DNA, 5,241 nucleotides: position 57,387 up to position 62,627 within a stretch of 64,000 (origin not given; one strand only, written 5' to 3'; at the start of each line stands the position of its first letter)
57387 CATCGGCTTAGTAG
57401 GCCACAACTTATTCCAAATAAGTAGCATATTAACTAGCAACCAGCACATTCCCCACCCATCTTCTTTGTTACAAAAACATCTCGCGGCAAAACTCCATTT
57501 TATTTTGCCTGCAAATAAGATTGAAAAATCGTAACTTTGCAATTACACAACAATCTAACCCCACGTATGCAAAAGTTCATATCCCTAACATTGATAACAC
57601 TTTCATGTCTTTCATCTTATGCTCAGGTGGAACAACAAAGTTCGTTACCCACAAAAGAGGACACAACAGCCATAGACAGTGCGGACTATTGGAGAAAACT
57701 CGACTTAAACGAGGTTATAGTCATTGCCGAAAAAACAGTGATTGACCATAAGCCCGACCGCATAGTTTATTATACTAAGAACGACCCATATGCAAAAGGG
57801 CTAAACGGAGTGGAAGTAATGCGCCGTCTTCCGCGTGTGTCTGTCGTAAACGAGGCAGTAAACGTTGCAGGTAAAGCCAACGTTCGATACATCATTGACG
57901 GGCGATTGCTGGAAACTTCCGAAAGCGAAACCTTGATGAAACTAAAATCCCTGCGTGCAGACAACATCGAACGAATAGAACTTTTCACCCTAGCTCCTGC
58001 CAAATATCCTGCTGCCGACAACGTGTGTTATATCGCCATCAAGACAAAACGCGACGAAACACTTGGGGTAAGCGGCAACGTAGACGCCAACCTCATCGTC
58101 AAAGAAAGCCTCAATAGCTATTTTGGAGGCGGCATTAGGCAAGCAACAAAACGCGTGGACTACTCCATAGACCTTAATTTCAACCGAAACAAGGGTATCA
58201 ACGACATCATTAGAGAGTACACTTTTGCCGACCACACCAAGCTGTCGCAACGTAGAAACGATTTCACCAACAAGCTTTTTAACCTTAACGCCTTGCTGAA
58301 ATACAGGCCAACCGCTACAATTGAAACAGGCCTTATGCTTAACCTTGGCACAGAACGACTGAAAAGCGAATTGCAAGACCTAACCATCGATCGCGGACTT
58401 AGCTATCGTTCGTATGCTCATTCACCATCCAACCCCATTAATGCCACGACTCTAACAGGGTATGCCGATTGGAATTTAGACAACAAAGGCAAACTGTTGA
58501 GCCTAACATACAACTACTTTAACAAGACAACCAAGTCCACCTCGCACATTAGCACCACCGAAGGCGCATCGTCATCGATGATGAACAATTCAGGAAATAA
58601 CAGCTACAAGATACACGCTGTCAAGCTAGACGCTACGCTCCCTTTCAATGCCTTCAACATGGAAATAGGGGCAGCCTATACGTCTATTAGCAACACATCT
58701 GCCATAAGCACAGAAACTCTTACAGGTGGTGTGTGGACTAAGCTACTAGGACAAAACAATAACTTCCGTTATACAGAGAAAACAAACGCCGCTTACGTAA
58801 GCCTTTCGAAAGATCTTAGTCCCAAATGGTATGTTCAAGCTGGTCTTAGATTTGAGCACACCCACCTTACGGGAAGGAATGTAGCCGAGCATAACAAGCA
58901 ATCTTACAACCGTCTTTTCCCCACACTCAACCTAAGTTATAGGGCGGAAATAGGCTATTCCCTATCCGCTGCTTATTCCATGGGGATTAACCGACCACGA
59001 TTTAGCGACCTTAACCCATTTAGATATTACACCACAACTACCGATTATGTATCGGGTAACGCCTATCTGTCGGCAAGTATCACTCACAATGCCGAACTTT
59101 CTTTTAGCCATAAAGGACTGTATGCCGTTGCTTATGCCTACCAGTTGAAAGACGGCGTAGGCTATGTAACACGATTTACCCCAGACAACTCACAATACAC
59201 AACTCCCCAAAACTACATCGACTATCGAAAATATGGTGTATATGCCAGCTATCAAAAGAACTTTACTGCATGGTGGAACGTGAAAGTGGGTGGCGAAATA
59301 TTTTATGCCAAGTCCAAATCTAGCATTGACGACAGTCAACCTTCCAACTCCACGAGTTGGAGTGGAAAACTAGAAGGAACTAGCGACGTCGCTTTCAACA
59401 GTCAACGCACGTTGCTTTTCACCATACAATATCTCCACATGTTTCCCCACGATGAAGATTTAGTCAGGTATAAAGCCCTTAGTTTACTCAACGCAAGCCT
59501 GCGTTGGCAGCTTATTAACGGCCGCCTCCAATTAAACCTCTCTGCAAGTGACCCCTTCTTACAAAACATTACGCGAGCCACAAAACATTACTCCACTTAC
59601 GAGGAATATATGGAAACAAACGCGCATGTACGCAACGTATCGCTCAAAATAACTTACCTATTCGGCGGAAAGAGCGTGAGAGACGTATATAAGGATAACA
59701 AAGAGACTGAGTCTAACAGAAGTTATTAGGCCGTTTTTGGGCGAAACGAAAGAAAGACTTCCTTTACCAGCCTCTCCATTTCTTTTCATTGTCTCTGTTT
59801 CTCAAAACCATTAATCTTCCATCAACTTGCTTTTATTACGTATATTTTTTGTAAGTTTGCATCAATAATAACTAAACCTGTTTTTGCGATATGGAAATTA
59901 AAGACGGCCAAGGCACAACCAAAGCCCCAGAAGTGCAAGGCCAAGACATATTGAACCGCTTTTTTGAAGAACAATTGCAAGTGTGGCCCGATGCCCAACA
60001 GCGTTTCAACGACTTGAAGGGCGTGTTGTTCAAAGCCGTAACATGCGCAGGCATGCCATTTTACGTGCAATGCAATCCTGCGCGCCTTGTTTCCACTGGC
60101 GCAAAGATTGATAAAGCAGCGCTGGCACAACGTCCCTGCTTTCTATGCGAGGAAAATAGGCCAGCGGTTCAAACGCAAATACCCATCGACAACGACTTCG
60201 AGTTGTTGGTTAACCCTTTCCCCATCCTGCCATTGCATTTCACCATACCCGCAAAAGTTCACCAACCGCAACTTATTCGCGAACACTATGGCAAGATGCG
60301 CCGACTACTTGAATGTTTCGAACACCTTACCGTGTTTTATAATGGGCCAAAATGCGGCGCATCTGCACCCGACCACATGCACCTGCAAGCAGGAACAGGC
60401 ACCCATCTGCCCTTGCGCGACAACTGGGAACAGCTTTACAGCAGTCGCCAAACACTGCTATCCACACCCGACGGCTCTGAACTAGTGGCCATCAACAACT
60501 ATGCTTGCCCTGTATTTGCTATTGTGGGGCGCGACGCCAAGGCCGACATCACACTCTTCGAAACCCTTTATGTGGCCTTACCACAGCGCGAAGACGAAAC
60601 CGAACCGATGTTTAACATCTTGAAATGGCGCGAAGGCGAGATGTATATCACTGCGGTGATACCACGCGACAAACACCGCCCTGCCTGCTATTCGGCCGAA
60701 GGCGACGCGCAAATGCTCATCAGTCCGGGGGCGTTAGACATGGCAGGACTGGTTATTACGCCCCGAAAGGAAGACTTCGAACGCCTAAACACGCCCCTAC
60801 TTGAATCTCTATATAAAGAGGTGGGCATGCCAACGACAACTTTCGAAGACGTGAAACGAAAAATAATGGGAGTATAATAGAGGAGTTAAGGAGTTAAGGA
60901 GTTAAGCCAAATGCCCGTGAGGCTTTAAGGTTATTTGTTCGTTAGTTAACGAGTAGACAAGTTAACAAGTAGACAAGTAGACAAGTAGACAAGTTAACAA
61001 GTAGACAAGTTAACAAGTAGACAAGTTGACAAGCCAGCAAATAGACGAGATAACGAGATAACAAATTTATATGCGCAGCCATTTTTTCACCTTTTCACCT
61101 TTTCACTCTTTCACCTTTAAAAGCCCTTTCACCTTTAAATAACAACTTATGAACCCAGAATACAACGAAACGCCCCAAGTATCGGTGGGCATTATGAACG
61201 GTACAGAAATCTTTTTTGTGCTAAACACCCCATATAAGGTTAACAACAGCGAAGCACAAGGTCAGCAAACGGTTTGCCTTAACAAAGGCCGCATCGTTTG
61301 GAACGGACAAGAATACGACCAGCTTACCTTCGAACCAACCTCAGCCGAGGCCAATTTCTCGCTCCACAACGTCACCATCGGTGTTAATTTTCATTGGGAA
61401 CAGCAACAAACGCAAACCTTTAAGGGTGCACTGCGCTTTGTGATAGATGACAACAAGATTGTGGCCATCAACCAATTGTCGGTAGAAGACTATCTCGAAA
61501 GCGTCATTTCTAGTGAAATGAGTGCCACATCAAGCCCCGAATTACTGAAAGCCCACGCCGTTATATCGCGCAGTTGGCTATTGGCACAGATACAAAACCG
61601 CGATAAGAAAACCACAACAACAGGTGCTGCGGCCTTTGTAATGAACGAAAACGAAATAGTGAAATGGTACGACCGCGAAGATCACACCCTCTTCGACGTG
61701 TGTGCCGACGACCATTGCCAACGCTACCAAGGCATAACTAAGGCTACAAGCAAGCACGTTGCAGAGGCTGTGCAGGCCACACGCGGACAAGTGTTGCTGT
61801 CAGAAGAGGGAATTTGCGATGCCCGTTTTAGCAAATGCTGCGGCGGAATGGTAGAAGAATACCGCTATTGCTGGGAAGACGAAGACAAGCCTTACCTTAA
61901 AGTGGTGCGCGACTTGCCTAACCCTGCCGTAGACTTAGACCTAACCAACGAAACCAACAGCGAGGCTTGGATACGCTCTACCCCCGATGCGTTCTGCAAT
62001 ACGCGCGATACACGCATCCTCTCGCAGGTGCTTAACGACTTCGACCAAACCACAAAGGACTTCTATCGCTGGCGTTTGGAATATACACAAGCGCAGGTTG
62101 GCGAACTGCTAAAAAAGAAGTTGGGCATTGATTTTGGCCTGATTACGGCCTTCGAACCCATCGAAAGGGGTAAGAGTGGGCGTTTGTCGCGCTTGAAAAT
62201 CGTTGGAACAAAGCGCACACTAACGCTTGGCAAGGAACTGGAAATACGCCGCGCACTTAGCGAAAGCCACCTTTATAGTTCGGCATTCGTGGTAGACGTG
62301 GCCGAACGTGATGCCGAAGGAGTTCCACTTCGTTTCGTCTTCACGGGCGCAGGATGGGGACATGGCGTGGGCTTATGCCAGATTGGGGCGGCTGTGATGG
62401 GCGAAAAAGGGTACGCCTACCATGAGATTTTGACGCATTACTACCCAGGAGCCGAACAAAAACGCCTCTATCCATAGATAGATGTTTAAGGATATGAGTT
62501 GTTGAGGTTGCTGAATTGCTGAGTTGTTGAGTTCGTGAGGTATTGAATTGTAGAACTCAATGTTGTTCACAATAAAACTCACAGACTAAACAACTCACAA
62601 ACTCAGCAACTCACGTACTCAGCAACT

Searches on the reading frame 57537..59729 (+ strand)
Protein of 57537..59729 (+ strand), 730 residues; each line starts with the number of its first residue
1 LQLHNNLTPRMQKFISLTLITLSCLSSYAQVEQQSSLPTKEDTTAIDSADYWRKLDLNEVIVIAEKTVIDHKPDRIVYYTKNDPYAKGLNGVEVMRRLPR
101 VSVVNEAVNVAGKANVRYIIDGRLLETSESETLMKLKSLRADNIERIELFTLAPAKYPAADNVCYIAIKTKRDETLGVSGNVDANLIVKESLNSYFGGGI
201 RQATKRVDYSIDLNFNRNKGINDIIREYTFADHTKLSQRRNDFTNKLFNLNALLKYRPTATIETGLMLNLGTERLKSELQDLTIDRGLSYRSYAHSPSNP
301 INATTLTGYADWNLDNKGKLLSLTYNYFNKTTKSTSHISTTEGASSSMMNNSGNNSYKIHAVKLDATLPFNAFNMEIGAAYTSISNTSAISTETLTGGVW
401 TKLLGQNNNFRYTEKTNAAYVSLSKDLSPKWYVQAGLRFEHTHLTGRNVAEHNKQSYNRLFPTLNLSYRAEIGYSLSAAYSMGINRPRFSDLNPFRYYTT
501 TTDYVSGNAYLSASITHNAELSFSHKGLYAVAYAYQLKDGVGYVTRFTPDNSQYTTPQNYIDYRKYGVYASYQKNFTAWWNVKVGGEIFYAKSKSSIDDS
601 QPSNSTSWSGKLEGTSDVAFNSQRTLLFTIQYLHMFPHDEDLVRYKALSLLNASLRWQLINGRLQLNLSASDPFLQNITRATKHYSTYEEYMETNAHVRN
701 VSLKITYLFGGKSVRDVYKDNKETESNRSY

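Call 12: search_protein_families(library=pfam, proteins=[window:57537-59729:+], max_evalue=0.001)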
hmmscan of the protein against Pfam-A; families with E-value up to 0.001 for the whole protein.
window:57537-59729:+ (730 aa): 2 families
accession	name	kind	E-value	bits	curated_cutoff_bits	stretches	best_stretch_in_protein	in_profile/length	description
PF14905.12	OMP_b-brl_3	-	8.3e-77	259.4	27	1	312-707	1-408/408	Outer membrane protein beta-barrel family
PF00593.30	TonB_dep_Rec_b-barrel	-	3.8e-14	53.8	27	1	272-667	38-432/436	TonB dependent receptor-like, beta-barrel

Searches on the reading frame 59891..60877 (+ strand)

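Call 12: search_protein_families(library=pfam, proteins=[window:59891-60877:+], max_evalue=0.001)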
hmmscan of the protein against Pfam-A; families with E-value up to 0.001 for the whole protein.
window:59891-60877:+ (328 aa): 1 family
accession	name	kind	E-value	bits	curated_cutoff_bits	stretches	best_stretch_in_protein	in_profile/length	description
PF16269.10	DUF4922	-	3e-62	209.3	23.6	1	24-168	1-145/146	Domain of unknown function (DUF4922)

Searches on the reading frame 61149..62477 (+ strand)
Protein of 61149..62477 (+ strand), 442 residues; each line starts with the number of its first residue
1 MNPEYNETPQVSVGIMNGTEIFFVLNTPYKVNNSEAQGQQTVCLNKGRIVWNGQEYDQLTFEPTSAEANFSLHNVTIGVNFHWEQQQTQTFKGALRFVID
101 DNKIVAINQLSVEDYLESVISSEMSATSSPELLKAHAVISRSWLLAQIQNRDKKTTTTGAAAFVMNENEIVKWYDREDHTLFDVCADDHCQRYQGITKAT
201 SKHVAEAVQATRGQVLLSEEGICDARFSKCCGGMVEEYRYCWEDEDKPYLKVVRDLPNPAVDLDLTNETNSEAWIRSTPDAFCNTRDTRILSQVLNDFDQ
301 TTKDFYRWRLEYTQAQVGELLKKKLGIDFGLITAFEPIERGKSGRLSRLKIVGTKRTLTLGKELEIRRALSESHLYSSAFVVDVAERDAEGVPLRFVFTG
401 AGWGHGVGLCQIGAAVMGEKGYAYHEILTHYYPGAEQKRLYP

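Call 12: search_protein_families(library=pfam, proteins=[window:61149-62477:+], max_evalue=0.001)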
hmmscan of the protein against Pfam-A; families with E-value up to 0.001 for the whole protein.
window:61149-62477:+ (442 aa): 1 family
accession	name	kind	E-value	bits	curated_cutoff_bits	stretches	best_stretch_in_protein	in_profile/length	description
PF08486.15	SpoIID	-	5.6e-25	88.3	23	1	101-216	2-95/97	Stage II sporulation protein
